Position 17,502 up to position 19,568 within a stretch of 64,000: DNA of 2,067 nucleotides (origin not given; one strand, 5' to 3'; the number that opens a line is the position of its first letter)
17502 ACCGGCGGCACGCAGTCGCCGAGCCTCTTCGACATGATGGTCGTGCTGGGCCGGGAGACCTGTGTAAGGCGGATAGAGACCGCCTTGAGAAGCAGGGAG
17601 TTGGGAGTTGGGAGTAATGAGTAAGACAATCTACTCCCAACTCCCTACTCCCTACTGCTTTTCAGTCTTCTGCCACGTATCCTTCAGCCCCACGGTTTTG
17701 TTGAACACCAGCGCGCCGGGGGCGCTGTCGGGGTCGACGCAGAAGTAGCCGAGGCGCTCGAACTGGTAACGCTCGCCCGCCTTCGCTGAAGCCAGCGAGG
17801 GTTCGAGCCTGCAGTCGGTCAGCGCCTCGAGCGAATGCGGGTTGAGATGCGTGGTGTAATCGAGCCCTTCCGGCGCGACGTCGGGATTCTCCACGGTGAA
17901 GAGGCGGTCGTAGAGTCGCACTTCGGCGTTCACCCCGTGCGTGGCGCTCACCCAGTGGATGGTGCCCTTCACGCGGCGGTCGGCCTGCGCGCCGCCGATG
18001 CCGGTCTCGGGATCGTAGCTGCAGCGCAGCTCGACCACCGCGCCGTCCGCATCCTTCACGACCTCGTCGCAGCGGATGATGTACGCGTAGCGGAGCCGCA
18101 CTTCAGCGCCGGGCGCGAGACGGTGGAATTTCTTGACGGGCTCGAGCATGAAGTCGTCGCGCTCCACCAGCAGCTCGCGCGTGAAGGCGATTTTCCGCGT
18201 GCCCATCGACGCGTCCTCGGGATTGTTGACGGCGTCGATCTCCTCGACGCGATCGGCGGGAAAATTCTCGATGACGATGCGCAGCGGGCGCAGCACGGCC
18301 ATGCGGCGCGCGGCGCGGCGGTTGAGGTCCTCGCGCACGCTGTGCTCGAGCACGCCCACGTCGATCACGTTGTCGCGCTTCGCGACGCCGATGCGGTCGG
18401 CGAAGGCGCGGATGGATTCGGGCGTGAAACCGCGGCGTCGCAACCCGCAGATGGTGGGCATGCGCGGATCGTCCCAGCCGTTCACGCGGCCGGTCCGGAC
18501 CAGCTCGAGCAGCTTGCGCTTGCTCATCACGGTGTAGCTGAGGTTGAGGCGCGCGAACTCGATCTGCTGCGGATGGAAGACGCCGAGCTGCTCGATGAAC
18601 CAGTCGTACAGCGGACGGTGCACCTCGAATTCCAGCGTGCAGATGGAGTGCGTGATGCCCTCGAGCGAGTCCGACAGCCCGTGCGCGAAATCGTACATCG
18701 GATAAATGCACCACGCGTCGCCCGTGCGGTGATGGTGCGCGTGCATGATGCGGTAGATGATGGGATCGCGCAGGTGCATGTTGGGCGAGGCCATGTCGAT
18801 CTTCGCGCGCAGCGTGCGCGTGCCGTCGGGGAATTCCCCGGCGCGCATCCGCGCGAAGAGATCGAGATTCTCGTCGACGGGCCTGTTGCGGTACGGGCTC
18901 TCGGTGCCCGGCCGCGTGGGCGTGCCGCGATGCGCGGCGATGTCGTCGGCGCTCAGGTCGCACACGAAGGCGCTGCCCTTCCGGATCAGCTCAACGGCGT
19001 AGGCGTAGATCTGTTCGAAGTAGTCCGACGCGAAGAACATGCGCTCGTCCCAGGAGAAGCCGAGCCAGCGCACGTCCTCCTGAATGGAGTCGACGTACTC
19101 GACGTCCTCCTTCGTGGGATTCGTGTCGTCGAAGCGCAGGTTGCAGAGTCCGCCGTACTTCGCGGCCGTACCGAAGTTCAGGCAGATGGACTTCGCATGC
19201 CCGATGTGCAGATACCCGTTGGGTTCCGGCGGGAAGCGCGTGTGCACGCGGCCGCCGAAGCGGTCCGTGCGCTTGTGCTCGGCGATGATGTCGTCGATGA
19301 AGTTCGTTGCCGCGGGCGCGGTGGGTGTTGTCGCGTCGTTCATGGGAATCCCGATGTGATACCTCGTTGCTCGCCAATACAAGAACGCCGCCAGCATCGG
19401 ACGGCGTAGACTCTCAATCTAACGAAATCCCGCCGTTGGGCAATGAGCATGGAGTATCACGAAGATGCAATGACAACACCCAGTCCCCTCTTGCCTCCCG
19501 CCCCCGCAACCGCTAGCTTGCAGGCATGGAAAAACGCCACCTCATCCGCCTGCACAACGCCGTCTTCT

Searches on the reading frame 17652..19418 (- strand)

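Call 98: search_protein_families(library=ncbifam, proteins=[window:17652-19418:-], max_evalue=0.00001)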
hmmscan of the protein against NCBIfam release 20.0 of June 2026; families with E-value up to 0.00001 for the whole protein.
window:17652-19418:- (588 aa): 8 families
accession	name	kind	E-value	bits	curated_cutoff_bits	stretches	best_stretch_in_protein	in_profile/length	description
NF011291.0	PRK14703.1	equivalog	1e-262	873.9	681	1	26-587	1-561/769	glutamine--tRNA ligase/YqeY domain fusion protein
TIGR00440.1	glnS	equivalog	2.2e-217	723.1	425.8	1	58-584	1-524/524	glutamine--tRNA ligase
TIGR00463.1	gltX_arch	equivalog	1.2e-100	337.6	401.75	1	56-569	92-553/560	glutamate--tRNA ligase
NF003169.0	PRK04156.1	equivalog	1.1e-87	295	516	1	55-563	99-554/567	glutamate--tRNA ligase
TIGR00464.1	gltX_bact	equivalog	1.5e-19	70.3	289.95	1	58-261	2-204/470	glutamate--tRNA ligase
NF004315.1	PRK05710.1-4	equivalog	1.6e-19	70.4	250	1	60-179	1-123/274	tRNA glutamyl-Q(34) synthetase GluQRS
NF004314.0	PRK05710.1-3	equivalog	1.2e-15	57.7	256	1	59-234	8-164/297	tRNA glutamyl-Q(34) synthetase GluQRS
TIGR03838.1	queuosine_YadB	equivalog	2.6e-13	50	276.7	1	60-172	3-107/272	tRNA glutamyl-Q(34) synthetase GluQRS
